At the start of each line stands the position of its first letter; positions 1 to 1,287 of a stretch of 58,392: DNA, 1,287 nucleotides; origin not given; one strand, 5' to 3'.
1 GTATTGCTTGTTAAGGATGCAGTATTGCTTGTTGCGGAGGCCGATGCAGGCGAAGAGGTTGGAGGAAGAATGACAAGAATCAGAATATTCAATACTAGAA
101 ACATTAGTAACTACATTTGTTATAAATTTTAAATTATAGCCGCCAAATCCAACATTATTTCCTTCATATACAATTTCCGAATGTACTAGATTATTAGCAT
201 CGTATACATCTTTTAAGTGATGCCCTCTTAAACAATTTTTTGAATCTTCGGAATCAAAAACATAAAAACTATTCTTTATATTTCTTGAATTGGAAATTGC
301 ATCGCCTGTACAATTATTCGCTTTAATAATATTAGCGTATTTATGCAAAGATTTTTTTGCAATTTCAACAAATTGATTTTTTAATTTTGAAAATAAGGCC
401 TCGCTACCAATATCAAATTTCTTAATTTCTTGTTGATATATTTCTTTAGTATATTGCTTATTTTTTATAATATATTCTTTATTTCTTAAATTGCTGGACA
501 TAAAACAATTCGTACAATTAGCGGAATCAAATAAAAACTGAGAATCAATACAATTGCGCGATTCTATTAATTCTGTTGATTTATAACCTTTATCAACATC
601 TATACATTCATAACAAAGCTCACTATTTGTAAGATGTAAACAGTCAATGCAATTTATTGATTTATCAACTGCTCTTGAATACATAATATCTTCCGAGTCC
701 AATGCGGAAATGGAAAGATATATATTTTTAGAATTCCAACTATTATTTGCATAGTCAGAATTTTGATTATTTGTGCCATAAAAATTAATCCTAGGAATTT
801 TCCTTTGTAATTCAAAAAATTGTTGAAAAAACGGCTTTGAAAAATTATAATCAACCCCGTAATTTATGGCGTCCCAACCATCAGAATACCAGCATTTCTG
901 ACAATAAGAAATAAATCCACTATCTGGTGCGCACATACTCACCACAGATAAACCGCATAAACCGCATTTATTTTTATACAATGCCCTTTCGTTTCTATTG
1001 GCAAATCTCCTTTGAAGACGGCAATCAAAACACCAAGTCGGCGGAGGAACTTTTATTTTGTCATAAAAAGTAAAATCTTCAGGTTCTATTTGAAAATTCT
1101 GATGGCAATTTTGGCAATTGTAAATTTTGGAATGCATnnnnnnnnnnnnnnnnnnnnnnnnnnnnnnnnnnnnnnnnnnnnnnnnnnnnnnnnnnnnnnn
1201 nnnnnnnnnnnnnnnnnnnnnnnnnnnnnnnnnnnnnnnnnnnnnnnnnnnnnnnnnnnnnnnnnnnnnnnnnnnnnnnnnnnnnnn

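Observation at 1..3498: Mirrored four-gene cassette, left copy: Cys-rich paralog, antitoxin, RelE-like toxin, Cys-rich paralog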

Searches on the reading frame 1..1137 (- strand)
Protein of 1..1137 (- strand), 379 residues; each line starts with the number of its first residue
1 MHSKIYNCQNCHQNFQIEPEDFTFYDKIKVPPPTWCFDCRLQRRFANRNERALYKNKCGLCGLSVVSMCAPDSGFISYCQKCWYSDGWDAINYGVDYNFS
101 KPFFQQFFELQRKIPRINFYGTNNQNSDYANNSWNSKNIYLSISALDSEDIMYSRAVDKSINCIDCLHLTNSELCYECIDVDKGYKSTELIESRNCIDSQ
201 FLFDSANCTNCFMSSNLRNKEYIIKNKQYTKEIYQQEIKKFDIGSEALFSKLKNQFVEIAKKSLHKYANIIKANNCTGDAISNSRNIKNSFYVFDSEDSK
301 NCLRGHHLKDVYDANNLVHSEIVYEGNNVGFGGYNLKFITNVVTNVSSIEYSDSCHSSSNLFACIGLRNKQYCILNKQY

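Call 5: search_protein_families(library=pfam, proteins=[window:1-1137:-], max_evalue=0.1)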
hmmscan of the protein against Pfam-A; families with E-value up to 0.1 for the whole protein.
window:1-1137:- (379 aa): 0 families

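Call 7: search_protein_families(library=ncbifam, proteins=[window:1-1137:-], max_evalue=0.1)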
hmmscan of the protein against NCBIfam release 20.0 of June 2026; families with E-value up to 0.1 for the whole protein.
window:1-1137:- (379 aa): 0 families

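Call 8: search_protein_families(library=padloc, proteins=[window:1-1137:-], max_evalue=0.1)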
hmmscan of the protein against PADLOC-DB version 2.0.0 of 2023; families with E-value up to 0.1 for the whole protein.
window:1-1137:- (379 aa): 0 families
